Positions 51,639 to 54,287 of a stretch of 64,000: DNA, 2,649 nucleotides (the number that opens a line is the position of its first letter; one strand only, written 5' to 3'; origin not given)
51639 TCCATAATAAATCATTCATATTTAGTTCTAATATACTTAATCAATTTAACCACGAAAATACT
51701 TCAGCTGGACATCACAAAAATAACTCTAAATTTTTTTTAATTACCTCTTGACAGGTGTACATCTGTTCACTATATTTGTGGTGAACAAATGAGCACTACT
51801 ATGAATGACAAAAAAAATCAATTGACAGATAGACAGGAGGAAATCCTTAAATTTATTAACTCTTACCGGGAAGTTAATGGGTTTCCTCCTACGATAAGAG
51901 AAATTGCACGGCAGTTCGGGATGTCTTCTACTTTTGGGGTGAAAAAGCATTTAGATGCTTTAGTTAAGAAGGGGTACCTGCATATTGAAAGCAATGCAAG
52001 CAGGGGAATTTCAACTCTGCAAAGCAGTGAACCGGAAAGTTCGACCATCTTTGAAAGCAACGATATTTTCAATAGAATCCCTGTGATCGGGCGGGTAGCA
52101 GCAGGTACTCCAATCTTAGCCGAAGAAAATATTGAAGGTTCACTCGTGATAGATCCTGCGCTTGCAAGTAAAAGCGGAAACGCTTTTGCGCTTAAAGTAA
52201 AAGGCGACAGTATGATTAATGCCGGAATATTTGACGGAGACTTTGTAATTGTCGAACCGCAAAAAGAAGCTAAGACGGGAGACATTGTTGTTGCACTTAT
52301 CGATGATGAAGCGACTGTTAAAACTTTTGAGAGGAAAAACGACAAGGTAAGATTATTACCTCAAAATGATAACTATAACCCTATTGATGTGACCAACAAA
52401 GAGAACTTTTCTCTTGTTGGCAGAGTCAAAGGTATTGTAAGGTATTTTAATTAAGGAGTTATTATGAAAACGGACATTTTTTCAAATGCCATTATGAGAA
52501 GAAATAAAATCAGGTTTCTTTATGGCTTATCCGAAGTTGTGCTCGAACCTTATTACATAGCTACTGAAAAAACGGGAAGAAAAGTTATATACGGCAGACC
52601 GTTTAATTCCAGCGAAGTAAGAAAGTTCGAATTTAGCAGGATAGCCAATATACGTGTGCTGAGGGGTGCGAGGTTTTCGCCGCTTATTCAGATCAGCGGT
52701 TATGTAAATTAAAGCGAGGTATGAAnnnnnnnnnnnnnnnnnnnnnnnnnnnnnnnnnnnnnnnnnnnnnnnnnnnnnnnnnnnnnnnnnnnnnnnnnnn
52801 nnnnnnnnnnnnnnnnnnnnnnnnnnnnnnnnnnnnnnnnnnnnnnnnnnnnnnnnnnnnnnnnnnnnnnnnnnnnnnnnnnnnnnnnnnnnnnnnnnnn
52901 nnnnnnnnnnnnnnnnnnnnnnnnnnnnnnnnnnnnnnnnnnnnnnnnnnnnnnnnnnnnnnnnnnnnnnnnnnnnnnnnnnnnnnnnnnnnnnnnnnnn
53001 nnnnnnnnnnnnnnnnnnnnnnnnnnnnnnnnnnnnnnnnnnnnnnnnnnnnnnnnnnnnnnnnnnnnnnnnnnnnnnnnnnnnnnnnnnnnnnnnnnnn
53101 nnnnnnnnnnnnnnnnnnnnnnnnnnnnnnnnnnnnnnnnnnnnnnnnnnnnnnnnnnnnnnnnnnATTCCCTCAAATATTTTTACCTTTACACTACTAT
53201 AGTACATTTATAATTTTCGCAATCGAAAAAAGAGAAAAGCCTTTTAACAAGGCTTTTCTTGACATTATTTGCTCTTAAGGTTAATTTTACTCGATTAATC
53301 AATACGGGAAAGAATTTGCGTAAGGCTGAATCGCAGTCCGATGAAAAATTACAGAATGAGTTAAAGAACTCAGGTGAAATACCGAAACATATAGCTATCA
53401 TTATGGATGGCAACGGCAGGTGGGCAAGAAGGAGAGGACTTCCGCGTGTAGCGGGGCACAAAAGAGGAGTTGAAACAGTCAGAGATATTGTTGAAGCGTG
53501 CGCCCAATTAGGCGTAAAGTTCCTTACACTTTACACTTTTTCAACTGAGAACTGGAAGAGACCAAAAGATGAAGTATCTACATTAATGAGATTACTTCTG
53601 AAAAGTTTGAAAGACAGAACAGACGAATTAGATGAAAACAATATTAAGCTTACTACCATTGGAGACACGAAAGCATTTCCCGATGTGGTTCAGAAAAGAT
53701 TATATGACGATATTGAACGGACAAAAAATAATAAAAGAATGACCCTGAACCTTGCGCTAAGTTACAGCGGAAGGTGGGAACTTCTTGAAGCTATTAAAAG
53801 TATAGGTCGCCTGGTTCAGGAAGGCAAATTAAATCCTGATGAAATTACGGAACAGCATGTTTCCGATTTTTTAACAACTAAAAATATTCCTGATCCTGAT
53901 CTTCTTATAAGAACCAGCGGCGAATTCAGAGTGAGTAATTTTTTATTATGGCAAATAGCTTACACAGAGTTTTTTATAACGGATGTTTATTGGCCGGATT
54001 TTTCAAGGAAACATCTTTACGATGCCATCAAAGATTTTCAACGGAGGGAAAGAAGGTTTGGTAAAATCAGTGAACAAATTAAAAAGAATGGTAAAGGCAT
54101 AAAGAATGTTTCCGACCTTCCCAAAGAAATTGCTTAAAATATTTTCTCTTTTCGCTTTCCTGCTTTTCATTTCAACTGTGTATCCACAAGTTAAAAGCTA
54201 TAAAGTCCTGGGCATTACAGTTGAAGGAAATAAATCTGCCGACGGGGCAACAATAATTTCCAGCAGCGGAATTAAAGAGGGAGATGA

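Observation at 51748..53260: lexA is the first gene of a tight three-gene operon with two uncharacterised small proteins: a candidate SOS-controlled module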

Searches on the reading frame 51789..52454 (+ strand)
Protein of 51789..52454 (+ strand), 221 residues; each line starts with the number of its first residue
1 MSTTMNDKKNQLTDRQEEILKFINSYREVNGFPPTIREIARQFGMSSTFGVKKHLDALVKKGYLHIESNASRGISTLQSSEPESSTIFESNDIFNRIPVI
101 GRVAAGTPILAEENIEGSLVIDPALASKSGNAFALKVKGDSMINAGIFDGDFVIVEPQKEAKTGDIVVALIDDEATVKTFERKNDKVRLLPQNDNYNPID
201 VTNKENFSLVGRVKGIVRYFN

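Call 3: search_protein_families(library=pfam, proteins=[window:51789-52454:+], max_evalue=1)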
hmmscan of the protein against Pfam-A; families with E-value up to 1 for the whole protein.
window:51789-52454:+ (221 aa): 11 families
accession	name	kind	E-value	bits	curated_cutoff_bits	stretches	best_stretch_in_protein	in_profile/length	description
PF00717.28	Peptidase_S24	-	2.4e-38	130.8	23.3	1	98-213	1-115/116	Peptidase S24-like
PF01726.22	LexA_DNA_bind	-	3.9e-22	78.2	23.7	1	10-73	2-65/65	LexA DNA binding domain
PF04703.18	FaeA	-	0.00012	22.8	20.7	1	16-77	2-57/62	FaeA-like protein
PF21984.2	DnaD_N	-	0.0018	18.9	27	1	11-71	13-72/101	DnaD N-terminal domain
PF13730.12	HTH_36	-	0.0044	17.2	25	1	12-64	3-55/55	Helix-turn-helix domain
PF04358.19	DsrC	-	0.042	14.7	24.9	1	8-63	33-90/107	DsrC like protein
PF08279.18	HTH_11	-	0.05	13.9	25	1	34-74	16-54/55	HTH domain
PF13412.12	HTH_24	-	0.069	13.2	21.9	1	35-64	19-47/48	Winged helix-turn-helix DNA-binding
PF08784.17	RPA_C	-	0.089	14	22.6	1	4-64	41-99/106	Replication protein A C terminal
PF12802.13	MarR_2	-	0.16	12.6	27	1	31-70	16-56/61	MarR family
PF00392.27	GntR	-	0.25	11.5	27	1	34-69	25-59/64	Bacterial regulatory proteins, gntR family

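Call 4: search_protein_families(library=ncbifam, proteins=[window:51789-52454:+], max_evalue=1)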
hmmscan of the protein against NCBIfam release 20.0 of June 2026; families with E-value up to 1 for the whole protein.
window:51789-52454:+ (221 aa): 5 families
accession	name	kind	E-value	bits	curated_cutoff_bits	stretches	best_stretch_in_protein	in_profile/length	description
TIGR00498.1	lexA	equivalog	1.5e-65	220.6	110.95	1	10-220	2-202/203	transcriptional repressor LexA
NF007621.2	PRK10276.1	subfamily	1.9e-26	92.4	110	1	104-217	1-114/115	translesion error-prone DNA polymerase V autoproteolytic subunit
NF051876.1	transXXX_HumD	equivalog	0.00032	20.7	120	1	106-219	2-113/129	HumD family translesion DNA polymerase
TIGR03020.2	EpsA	equivalog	0.09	12.4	170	1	7-61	186-232/247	XrtB/PEP-CTERM-associated transcriptional regulator EpsA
NF052281.1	rhizopine_MocR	equivalog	0.15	10.7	650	1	34-107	43-114/479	rhizopine catabolism transcriptional regulator MocR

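Call 8: search_protein_families(library=padloc, proteins=[window:51789-52454:+], max_evalue=1)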
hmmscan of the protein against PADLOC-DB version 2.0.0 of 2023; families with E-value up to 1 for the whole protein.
window:51789-52454:+ (221 aa): 3 families
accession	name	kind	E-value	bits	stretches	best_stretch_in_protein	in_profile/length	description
PDLC01866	CARF3--CARF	-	0.00012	20.1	1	4-69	129-188/207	-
PDLC01853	CARF3--CARF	-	0.0022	15.7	1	9-69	133-189/209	-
PDLC02976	WH_III-A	-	0.034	12.9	1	19-90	8-77/104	-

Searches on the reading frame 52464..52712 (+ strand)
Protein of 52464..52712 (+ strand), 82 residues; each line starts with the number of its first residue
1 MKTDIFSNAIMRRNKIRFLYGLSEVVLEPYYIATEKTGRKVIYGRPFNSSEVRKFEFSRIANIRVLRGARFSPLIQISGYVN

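Call 3: search_protein_families(library=pfam, proteins=[window:52464-52712:+], max_evalue=1)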
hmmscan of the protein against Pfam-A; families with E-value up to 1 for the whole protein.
window:52464-52712:+ (82 aa): 2 families
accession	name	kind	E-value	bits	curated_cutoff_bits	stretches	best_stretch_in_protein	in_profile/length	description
PF13280.12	WYL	-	0.0013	19.1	21.8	1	6-65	6-70/70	WYL domain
PF18429.6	DUF5609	-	0.11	12.8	25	1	39-66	4-31/65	Domain of unknown function (DUF5609)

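Call 4: search_protein_families(library=ncbifam, proteins=[window:52464-52712:+], max_evalue=1)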
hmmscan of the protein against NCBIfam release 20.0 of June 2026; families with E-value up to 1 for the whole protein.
window:52464-52712:+ (82 aa): 0 families

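Call 7: find_homologous_proteins(query=window:52464-52712:+)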
Query window:52464-52712:+ (82 aa): 127 proteins with E <= 0.001 among 127 candidates; the best 120 are listed.
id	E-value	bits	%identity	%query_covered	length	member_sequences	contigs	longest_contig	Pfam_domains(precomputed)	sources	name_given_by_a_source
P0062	1.1e-45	170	100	100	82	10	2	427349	-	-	-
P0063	5.5e-40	152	89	100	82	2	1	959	-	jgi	jgi:predicted DNA-binding transcriptional regulator YafY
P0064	7.5e-39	148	89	100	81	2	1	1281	-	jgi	jgi:hypothetical protein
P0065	2.4e-37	144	89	100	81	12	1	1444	-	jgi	-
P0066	2.9e-36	140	79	100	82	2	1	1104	-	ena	-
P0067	1.2e-35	138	77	100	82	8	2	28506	-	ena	-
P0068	6.0e-32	126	74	100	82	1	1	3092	-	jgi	jgi:hypothetical protein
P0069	4.2e-31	124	70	100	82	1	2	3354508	-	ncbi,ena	-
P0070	6.1e-31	123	71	100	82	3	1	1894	-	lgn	-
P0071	1.0e-29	119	65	100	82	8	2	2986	-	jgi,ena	jgi:hypothetical protein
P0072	1.8e-29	119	70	94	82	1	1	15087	-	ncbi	-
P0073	2.6e-29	118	66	100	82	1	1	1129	-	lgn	-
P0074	2.5e-27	112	70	100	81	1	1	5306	PF13280.13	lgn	-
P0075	3.7e-26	108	61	100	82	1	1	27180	-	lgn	-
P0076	8.0e-26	107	66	94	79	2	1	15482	-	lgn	-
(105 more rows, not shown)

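Call 8: search_protein_families(library=padloc, proteins=[window:52464-52712:+], max_evalue=1)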
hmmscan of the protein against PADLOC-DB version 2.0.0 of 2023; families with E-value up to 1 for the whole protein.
window:52464-52712:+ (82 aa): 3 families
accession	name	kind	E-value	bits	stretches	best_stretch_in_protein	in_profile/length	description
PDLC01652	WYL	-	9.7e-05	20.7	1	5-70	22-80/162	"CAS-I,CAS-II,CAS-III,CAS-IV,CAS-V,CAS-VI; associated_signaling"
PDLC01457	WYL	-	0.016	12.8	1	5-67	129-195/229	"CAS-I,CAS-II,CAS-III,CAS-IV,CAS-V,CAS-VI; associated_signaling"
PDLC02238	AbiEi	-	0.021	12.6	1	6-41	51-86/180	AbiEi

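Call 9: search_protein_families(library=phrogs, proteins=[window:52464-52712:+], max_evalue=1)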
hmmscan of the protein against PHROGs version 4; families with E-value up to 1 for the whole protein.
window:52464-52712:+ (82 aa): 1 family
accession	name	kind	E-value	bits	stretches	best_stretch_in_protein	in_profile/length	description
phrog_13105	-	unknown function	0.02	15.5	1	5-73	151-222/239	-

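Call 14: find_related_loci(query=A2, collection=genome_contigs, flank=6000)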
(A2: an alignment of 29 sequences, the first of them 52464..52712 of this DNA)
Query A2 (82 aa) in genome_contigs; peptide patterns used: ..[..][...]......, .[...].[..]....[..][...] (x = any residue, [..] = any of these).
398 stretches matched a pattern; 255 encode a relative of the query (tblastn E <= 1e-3); the best 80 are kept; 80 distinct loci.
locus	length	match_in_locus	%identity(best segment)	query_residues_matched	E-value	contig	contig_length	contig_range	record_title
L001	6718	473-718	91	1-82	2e-46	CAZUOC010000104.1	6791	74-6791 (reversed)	MAG TPA_asm: uncultured Ignavibacteriaceae bacterium isolate binchicken_co129_693 genome assembly, contig: NODE_38089_le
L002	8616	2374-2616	89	1-82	9e-44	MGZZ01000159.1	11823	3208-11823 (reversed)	MAG: Ignavibacteria bacterium GWC2_36_12 gwc2_scaffold_6617, whole genome shotgun sequence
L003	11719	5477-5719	89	1-82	3e-43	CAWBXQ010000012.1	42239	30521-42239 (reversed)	MAG: uncultured Ignavibacteria bacterium isolate MFD05442.bin.1.421 genome assembly, contig: contig_58853, whole genome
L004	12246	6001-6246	70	1-82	3e-36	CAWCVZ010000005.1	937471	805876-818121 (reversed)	MAG: uncultured Ignavibacteria bacterium isolate MFD05442.bin.1.213 genome assembly, contig: contig_1790, whole genome s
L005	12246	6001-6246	67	1-82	1e-34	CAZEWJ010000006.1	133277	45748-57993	MAG TPA_asm: uncultured Ignavibacteriaceae bacterium isolate SRP136066_co1_204 genome assembly, contig: NODE_59_length_1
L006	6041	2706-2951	67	1-82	5e-34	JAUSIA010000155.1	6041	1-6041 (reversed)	MAG: Ignavibacteria bacterium isolate E14_metabat.bin.218 E14_k141_303580, whole genome shotgun sequence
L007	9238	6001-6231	70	1-77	9e-34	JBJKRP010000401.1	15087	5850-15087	MAG: Ignavibacteriaceae bacterium isolate Bin_61 S1Ck127_2327175_flag_0_multi_6.9960_len_15087, whole genome shotgun seq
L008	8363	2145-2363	71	1-73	6e-33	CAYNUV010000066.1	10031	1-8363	MAG TPA_asm: uncultured Ignavibacteriaceae bacterium isolate SRP136066_co1_417 genome assembly, contig: NODE_9167_length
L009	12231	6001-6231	68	1-77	4e-33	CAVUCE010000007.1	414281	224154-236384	MAG: uncultured Ignavibacteriales bacterium isolate MFD02923.bin.1.91 genome assembly, contig: contig_30784, whole genom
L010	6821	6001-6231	65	1-77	5e-33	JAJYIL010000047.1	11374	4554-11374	MAG: Bacteroidetes bacterium isolate DBS2-1.bin11 NODE_10864_length_11374_cov_0.991020, whole genome shotgun sequence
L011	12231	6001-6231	64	1-77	4e-32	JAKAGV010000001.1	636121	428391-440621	MAG: Bacteroidetes bacterium isolate WY2.bin67 NODE_4_length_636121_cov_17.659300, whole genome shotgun sequence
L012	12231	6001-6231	66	1-77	7e-32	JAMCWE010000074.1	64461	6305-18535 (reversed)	MAG: Bacteroidetes bacterium isolate FK_Sedi_B_Bin.66 NODE_1012_length_64461_cov_11.3714, whole genome shotgun sequence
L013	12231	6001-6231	69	1-77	1e-31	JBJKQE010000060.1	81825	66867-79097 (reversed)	MAG: Ignavibacteriaceae bacterium isolate Bin_26 S1Ck127_1284441_flag_0_multi_19.3433_len_81825, whole genome shotgun se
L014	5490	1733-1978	65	1-82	1e-31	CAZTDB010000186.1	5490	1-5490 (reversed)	MAG TPA_asm: uncultured Ignavibacteriaceae bacterium isolate SRP093185_co1_159 genome assembly, contig: NODE_11283_lengt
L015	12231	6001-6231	65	1-77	1e-31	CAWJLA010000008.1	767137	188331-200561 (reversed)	MAG: uncultured Bacteroidetes bacterium isolate MFD02416.bin.1.83 genome assembly, contig: contig_69901, whole genome sh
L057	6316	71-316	60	1-82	3e-29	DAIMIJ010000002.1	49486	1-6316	MAG TPA_asm: Ignavibacteriaceae bacterium isolate CTOTU14585 NODE_24_length_49486_cov_8.929558, whole genome shotgun seq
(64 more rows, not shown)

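Call 23: predict_structure(alignment_id=A2)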
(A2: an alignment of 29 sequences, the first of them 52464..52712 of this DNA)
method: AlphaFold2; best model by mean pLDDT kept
length: 82 residues; sequences in the alignment: 29
mean_pLDDT: 84.5   pTM: 0.70
mean pLDDT of the five models: 84.5, 84.5, 83.5, 83.1, 78.4
residues with pLDDT >= 90: 55; 70-90: 12; 50-70: 6; < 50: 9
segments of 3 or more residues with pLDDT < 50: 70-75, 80-82
pLDDT, mean of each block of 10 residues (from residue 1): 89 93 94 95 92 95 78 48 40
secondary structure, 60 per line:
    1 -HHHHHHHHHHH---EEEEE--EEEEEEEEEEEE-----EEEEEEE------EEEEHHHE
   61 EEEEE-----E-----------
elements in order: H2-12 E16-20 E23-34 E40-46 E53-56 E60-65

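Call 27: fold_search(model_id=the predicted structure, library=pdb)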
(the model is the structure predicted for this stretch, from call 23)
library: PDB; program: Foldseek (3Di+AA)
matches with E <= 10: 706; with E <= 0.001: 0
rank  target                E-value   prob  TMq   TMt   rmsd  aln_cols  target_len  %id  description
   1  7qfz_G                5.2e-03  1.00  0.66  0.21   2.4        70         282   20  BrxR, a WYL-domain containing transcriptional regulator (released 2022-05-18)
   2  6sj9_A                5.5e-03  1.00  0.70  0.10   2.9        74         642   15  Proteasome accessory factor B/C (PafBC) of Arthrobacter aurescens (released 2019-10-16)
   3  7qfz_A                6.9e-03  1.00  0.66  0.21   2.5        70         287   20  BrxR, a WYL-domain containing transcriptional regulator (released 2022-05-18)
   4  7qfz_B                7.3e-03  1.00  0.66  0.21   2.4        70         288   20  BrxR, a WYL-domain containing transcriptional regulator (released 2022-05-18)
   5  7qfz_C                8.1e-03  1.00  0.66  0.20   2.5        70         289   20  BrxR, a WYL-domain containing transcriptional regulator (released 2022-05-18)
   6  6sj9_B                1.0e-02  1.00  0.70  0.10   2.9        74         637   15  Proteasome accessory factor B/C (PafBC) of Arthrobacter aurescens (released 2019-10-16)
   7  7qfz_H                1.1e-02  1.00  0.68  0.22   2.4        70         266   20  BrxR, a WYL-domain containing transcriptional regulator (released 2022-05-18)
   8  7tzv_A                1.1e-02  1.00  0.67  0.30   8.7        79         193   15  Structure of DriD C-domain bound to 9mer ssDNA (released 2022-06-01)
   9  7qfz_D                1.2e-02  1.00  0.66  0.20   2.5        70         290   20  BrxR, a WYL-domain containing transcriptional regulator (released 2022-05-18)
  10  9fnd_X                1.3e-02  1.00  0.68  0.18   6.2        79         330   25  Transcriptional activator PafBC bound to mycobacterial RNA polymerase (released 2025-02-12)
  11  7tb5                  1.3e-02  1.00  0.68  0.22   1.8        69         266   19  Structure of P. aeruginosa PA17 CapW (released 2022-01-19)
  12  7qfz_E                1.6e-02  1.00  0.66  0.21   2.5        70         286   20  BrxR, a WYL-domain containing transcriptional regulator (released 2022-05-18)
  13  9fnd_Y                1.7e-02  1.00  0.68  0.19   1.5        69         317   16  Transcriptional activator PafBC bound to mycobacterial RNA polymerase (released 2025-02-12)
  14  9pfq_Q                1.7e-02  1.00  0.70  0.19   5.8        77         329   14  The cryo-EM structure of C. crescentus DriD-ssDNA-RNAP-Sigma73-bapE promoter transcription activation complex (released 2026-02-25)
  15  9cu3_A                2.3e-02  1.00  0.69  0.29   5.6        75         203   16  Allosteric mechanism of DriD transcription activator (released 2025-04-23)
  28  6jie_A                1.3e-01  1.00  0.65  0.69   2.2        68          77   10  YaeO bound to Magnesium from Vibrio cholerae O395 (released 2019-12-11)
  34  6gwk_L                2.2e-01  1.00  0.65  0.75   3.8        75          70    4  The crystal structure of Hfq from Caulobacter crescentus (released 2019-05-22)
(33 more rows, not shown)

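Call 43: search_solved_structures(query=A2, max_evalue=10, show_alignments=4)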
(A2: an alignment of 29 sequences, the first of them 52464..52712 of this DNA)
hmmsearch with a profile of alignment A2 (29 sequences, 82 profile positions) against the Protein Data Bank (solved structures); distinct sequences matched with E-value up to 10: 2.
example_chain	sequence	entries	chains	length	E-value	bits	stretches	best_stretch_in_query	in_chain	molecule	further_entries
2vvw_A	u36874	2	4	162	0.32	14.3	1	26-58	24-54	PROTEIN A52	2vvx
2ck1_A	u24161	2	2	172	0.62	13.4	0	37-56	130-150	PEPTIDYL-PROLYL CIS-TRANS ISOMERASE E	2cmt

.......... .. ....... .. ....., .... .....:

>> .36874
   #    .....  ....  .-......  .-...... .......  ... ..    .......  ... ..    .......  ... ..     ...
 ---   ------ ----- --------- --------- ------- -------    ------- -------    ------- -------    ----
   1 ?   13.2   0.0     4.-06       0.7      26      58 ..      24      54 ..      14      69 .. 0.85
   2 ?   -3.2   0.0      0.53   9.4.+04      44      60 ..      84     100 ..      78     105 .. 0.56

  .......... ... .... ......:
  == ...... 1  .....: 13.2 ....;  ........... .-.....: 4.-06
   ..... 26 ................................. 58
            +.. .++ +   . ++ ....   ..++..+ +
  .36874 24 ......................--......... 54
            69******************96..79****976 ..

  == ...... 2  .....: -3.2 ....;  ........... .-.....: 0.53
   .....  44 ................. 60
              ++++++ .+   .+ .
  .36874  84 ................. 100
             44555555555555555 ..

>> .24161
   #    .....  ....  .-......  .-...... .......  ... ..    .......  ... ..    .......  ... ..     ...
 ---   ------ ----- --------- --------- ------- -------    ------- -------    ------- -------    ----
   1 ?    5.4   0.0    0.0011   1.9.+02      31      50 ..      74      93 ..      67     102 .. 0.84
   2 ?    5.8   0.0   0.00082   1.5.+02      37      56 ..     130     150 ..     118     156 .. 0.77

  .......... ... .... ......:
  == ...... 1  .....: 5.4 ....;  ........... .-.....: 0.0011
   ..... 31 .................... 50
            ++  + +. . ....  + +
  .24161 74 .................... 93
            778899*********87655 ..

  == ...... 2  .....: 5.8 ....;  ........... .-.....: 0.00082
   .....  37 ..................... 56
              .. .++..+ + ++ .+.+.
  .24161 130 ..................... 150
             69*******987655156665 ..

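Call 44: search_protein_families(library=pfam, alignment_id=A2, max_evalue=0.01)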
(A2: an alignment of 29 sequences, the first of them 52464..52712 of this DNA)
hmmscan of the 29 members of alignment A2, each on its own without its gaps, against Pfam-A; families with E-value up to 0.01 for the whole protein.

A. member 1, window:52464-52712:+ (82 aa): 1 family
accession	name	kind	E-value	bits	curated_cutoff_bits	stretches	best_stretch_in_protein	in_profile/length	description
PF13280.12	WYL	-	0.0013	19.1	21.8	1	6-65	6-70/70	WYL domain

B. families by the number of members that match (of 29 scanned): 2 families
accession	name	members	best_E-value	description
PF13280.12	WYL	7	3.4e-06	WYL domain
PF10787.14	YfmQ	2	0.0051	Uncharacterised protein from bacillus cereus group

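Call 87: search_solved_structures(query=P0074, max_evalue=10, show_alignments=3)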
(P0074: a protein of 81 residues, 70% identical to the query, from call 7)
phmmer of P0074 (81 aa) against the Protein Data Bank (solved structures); distinct sequences matched with E-value up to 10: 0.

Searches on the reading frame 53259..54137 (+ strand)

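Call 3: search_protein_families(library=pfam, proteins=[window:53259-54137:+], max_evalue=1)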
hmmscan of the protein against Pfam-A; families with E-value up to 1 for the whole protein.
window:53259-54137:+ (292 aa): 2 families
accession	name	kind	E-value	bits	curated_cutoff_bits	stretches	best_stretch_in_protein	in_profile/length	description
PF01255.24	Prenyltransf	-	3.1e-88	295.4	27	1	48-268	1-219/219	Putative undecaprenyl diphosphate synthase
PF01261.30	AP_endonuc_2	-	0.084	13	31.1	1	64-131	58-122/249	Xylose isomerase-like TIM barrel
